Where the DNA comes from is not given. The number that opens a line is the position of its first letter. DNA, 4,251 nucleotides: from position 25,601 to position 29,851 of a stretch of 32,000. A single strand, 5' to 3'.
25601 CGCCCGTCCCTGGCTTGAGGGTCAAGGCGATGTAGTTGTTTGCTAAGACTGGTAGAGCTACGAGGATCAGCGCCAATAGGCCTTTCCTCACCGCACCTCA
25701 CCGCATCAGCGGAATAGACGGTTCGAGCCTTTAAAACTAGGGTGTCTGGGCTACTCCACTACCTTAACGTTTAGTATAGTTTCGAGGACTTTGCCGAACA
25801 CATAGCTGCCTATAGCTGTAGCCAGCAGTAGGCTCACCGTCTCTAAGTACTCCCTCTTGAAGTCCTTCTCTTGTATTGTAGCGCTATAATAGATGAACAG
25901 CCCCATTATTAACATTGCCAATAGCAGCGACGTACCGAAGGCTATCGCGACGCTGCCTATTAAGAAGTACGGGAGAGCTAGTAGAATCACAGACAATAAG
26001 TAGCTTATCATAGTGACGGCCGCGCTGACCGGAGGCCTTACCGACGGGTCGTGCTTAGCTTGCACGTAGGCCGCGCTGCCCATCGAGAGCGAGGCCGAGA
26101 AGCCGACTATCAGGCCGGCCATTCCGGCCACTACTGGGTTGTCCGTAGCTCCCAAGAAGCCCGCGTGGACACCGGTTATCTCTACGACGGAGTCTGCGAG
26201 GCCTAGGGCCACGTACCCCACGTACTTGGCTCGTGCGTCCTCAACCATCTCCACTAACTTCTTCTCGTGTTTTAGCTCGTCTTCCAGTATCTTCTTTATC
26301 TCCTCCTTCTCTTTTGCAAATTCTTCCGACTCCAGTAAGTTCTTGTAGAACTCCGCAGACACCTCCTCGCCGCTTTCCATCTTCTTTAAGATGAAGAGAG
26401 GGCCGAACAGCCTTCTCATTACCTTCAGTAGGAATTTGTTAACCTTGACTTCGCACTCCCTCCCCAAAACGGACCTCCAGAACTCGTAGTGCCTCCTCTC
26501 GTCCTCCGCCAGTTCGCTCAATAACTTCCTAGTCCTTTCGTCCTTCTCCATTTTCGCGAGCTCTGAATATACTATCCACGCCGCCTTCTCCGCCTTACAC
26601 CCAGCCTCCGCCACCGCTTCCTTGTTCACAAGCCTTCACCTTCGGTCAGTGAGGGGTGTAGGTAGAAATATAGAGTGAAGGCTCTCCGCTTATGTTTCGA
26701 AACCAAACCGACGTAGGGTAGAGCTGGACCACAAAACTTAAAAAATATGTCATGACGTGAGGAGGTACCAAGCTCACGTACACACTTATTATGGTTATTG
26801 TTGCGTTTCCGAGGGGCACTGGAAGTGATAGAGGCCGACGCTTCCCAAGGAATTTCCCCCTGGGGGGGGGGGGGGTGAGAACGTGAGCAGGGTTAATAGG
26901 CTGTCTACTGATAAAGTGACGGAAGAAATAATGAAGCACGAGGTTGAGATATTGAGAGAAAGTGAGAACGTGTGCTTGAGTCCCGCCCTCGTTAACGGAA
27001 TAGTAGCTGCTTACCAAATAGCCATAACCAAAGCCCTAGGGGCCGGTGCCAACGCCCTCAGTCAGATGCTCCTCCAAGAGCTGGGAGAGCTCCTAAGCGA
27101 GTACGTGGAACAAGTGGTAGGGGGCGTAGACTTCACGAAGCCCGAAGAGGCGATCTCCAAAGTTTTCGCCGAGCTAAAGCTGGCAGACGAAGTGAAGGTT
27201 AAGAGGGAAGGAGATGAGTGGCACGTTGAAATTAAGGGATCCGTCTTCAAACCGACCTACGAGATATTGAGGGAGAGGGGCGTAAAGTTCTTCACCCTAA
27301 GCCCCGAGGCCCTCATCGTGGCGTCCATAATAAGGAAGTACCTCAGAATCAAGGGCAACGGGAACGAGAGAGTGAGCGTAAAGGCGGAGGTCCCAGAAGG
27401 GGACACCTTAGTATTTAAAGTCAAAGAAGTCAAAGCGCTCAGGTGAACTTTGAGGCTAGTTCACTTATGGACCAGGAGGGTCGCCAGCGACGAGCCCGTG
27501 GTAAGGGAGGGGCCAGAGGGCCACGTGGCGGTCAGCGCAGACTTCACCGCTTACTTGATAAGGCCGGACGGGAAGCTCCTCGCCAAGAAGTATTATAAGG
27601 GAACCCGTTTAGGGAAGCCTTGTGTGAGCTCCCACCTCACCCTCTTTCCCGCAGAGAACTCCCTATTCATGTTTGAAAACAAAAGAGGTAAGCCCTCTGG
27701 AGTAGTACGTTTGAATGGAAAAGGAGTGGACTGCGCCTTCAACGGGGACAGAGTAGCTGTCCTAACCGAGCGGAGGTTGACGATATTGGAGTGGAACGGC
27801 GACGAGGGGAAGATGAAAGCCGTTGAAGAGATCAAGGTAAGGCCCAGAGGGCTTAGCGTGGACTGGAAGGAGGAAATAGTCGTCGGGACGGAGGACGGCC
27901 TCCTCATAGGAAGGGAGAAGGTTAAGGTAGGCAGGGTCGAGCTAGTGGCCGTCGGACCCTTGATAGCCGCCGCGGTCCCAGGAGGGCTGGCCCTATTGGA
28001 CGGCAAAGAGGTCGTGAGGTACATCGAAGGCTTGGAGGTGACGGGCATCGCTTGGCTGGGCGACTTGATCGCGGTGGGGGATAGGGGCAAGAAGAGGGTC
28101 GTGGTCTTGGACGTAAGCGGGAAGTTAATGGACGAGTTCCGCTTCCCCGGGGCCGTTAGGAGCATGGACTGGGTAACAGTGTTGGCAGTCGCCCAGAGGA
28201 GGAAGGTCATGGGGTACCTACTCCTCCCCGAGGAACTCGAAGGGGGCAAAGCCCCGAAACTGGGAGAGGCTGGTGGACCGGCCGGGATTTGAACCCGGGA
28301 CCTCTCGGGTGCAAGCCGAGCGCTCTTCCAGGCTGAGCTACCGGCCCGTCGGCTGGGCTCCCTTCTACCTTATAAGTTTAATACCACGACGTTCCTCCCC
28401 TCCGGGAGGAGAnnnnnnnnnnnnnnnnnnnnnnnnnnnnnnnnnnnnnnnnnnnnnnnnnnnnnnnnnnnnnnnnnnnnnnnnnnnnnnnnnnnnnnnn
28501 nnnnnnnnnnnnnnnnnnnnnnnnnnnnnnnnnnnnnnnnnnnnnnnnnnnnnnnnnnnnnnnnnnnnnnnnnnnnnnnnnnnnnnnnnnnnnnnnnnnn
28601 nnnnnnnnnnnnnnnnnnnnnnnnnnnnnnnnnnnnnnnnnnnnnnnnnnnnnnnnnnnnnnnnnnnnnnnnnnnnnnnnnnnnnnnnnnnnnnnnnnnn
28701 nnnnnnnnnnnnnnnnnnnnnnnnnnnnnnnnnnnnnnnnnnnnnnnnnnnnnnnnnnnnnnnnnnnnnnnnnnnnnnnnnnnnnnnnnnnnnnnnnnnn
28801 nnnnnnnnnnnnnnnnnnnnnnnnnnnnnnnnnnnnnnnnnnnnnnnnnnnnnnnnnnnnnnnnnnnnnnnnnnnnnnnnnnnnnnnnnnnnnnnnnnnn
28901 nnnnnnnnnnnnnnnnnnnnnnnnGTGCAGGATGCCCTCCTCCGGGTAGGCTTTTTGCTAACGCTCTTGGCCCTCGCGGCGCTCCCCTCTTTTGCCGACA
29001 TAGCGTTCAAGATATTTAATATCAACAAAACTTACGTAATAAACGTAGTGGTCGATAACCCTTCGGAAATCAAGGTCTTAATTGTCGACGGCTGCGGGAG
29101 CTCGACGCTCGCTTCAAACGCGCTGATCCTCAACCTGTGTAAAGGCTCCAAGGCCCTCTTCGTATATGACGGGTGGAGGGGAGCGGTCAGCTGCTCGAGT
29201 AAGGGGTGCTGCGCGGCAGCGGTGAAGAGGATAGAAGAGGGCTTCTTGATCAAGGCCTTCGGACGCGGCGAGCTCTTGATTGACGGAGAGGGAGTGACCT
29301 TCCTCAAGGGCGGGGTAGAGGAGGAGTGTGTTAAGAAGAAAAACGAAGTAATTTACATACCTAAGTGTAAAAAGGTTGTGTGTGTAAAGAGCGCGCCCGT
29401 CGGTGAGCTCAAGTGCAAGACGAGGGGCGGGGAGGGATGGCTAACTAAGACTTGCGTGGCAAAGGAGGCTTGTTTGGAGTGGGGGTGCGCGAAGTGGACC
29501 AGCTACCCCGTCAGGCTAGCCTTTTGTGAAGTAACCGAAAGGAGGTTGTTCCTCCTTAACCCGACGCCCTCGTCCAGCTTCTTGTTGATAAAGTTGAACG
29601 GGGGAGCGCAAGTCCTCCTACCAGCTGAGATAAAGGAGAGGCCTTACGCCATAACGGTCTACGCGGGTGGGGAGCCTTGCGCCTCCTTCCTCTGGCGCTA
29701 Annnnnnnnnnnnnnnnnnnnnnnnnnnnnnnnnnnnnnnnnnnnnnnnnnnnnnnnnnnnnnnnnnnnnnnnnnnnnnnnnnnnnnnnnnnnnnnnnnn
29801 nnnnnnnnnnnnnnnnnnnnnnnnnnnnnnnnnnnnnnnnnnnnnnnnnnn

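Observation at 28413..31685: Translationally coupled operon of three paralogous Cys-rich envelope proteins sharing an unassigned C-[LV]-E-W-x-C-x-[KR]-W motif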

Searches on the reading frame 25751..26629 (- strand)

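Call 87: search_protein_families(library=pfam, proteins=[window:25751-26629:-], max_evalue=0.001)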
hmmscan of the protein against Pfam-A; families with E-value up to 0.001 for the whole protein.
window:25751-26629:- (292 aa): 3 families
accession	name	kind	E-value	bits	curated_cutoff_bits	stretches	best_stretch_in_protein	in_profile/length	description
PF02915.23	Rubrerythrin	-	1e-07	32.9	22.8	1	4-53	86-135/137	Rubrerythrin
PF01988.24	VIT1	-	9.6e-06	26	28.1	1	197-280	131-214/214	VIT family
PF03405.20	FA_desaturase_2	-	0.00046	19.6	22.7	1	19-74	167-229/325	Fatty acid desaturase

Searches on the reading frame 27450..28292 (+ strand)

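Call 56: search_protein_families(library=pfam, proteins=[window:27450-28292:+], max_evalue=0.1)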
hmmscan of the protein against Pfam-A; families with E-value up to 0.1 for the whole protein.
window:27450-28292:+ (280 aa): 2 families
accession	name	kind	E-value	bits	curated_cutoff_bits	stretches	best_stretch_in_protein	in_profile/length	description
PF23389.1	Beta-prop_WDR19_1st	-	0.0028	17.2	27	0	204-251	10-59/325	WDR19 first beta-propeller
PF01436.27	NHL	-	0.028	14.9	20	0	131-145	3-17/28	NHL repeat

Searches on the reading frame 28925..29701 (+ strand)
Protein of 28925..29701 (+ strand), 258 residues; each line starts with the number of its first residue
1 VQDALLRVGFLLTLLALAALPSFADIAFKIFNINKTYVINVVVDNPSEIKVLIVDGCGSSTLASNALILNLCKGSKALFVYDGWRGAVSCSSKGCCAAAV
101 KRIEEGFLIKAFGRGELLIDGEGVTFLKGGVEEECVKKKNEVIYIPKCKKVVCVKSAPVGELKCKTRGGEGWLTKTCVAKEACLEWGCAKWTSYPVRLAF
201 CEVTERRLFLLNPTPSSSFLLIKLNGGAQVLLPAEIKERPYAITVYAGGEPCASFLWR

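Call 4: search_protein_families(library=pfam, proteins=[window:28925-29701:+], max_evalue=1)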
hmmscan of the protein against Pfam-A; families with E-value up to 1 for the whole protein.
window:28925-29701:+ (258 aa): 0 families

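Call 5: search_protein_families(library=ncbifam, proteins=[window:28925-29701:+], max_evalue=1)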
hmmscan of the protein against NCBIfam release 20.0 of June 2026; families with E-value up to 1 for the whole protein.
window:28925-29701:+ (258 aa): 1 family
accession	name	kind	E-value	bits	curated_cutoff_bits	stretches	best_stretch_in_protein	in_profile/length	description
TIGR01935.1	NOT-MenG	subfamily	0.032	14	123.8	1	29-63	36-68/150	RraA family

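Call 55: search_protein_families(library=phrogs, proteins=[window:28925-29701:+], max_evalue=0.1)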
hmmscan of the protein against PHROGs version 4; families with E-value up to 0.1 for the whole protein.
window:28925-29701:+ (258 aa): 0 families

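Call 80: search_protein_families(library=padloc, proteins=[window:28925-29701:+], max_evalue=0.1)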
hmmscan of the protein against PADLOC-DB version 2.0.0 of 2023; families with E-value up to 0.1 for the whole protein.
window:28925-29701:+ (258 aa): 0 families
